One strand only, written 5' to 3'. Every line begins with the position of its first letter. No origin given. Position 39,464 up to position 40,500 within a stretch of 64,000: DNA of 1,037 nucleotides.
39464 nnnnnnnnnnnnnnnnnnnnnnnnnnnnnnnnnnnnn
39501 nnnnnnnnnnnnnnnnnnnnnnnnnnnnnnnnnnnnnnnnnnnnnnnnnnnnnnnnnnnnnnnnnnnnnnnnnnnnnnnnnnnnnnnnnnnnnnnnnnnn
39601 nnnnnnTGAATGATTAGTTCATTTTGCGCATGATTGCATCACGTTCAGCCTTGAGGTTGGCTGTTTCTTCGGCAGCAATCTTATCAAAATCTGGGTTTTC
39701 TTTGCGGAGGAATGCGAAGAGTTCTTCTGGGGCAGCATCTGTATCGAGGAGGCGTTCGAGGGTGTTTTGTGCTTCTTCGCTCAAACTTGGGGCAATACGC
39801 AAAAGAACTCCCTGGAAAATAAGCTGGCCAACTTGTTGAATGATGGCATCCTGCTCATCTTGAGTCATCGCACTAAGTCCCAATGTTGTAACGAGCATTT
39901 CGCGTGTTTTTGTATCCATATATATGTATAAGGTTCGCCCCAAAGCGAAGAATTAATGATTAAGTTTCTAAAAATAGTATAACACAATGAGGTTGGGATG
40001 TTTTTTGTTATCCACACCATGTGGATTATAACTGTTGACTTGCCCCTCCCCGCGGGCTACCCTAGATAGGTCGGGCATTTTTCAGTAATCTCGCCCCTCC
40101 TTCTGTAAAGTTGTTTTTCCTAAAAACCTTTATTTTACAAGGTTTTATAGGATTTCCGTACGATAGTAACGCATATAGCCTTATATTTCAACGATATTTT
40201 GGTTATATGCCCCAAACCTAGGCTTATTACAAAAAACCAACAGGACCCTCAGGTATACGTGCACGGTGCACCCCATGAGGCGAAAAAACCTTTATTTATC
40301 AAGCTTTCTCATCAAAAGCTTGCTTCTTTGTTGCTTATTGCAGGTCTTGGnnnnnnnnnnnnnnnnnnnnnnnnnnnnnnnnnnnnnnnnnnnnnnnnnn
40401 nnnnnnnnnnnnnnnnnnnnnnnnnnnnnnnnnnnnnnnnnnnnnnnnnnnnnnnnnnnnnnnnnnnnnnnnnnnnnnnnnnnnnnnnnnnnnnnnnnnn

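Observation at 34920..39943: Operon of three unknown cytoplasmic proteins, including a 1118 aa protein with a lipoyl/biotinyl-like barrel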

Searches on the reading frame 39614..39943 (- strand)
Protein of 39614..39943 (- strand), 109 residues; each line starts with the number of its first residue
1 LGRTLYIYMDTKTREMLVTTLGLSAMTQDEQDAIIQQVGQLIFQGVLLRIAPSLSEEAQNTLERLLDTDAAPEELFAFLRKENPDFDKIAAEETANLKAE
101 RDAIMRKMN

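Call 3: search_protein_families(library=pfam, proteins=[window:39614-39943:-], max_evalue=1)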
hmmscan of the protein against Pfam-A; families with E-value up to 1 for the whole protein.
window:39614-39943:- (109 aa): 1 family
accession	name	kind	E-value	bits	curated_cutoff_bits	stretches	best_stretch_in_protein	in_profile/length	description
PF18908.5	DUF5663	-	0.0019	19.2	23.7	1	17-100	1-83/84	Protein of unknown function (DUF5663)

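Call 4: search_protein_families(library=ncbifam, proteins=[window:39614-39943:-], max_evalue=1)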
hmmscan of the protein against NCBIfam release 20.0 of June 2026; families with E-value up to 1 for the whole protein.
window:39614-39943:- (109 aa): 1 family
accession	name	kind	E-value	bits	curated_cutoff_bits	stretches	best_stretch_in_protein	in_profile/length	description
NF043040.1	corrin_prot_MT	hypoth_equivalog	0.035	13.5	180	1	10-54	107-151/216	corrinoid protein-associated methyltransferase CpaM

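Call 62: list_cluster_members(proteins=[P0001, P0151, window:39614-39919:-, window:30937-33654:-])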
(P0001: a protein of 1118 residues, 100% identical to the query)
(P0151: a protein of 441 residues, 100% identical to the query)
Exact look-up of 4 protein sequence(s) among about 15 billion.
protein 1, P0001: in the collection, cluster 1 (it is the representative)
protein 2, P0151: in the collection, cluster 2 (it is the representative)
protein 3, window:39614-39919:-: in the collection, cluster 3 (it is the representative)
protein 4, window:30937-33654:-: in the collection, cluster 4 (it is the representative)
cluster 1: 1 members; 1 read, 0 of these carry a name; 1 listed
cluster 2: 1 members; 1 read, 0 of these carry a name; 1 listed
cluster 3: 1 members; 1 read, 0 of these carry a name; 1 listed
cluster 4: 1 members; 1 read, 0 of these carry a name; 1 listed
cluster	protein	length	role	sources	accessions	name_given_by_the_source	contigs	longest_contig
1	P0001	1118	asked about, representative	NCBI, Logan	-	-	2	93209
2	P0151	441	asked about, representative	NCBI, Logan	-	-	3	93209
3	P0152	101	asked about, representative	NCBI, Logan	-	-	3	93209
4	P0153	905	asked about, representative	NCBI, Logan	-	-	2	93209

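Call 76: search_protein_families(library=phrogs, proteins=[window:39614-39919:-], max_evalue=0.01)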
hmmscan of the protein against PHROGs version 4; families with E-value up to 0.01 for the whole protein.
window:39614-39919:- (101 aa): 0 families

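Call 77: search_protein_families(library=padloc, proteins=[window:39614-39919:-], max_evalue=0.01)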
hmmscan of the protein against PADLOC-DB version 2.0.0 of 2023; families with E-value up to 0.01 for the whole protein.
window:39614-39919:- (101 aa): 0 families

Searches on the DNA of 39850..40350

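Call 52: search_rna_families(source=window, start=39850, end=40350, threshold=evalue, max_evalue=10, show_alignments=2)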
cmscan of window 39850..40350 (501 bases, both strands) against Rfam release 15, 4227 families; matches with E-value up to 10: 2.
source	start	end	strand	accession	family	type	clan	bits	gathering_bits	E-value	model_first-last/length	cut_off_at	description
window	39985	40083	+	RF00079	OmrA-B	Gene; sRNA;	-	13.4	40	9.7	1-87/87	no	OmrA-B family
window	40280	40319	-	RF01135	sR24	Gene; snRNA; snoRNA; CD-box;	-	13.2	36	3.6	1-55/55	no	Small nucleolar RNA sR24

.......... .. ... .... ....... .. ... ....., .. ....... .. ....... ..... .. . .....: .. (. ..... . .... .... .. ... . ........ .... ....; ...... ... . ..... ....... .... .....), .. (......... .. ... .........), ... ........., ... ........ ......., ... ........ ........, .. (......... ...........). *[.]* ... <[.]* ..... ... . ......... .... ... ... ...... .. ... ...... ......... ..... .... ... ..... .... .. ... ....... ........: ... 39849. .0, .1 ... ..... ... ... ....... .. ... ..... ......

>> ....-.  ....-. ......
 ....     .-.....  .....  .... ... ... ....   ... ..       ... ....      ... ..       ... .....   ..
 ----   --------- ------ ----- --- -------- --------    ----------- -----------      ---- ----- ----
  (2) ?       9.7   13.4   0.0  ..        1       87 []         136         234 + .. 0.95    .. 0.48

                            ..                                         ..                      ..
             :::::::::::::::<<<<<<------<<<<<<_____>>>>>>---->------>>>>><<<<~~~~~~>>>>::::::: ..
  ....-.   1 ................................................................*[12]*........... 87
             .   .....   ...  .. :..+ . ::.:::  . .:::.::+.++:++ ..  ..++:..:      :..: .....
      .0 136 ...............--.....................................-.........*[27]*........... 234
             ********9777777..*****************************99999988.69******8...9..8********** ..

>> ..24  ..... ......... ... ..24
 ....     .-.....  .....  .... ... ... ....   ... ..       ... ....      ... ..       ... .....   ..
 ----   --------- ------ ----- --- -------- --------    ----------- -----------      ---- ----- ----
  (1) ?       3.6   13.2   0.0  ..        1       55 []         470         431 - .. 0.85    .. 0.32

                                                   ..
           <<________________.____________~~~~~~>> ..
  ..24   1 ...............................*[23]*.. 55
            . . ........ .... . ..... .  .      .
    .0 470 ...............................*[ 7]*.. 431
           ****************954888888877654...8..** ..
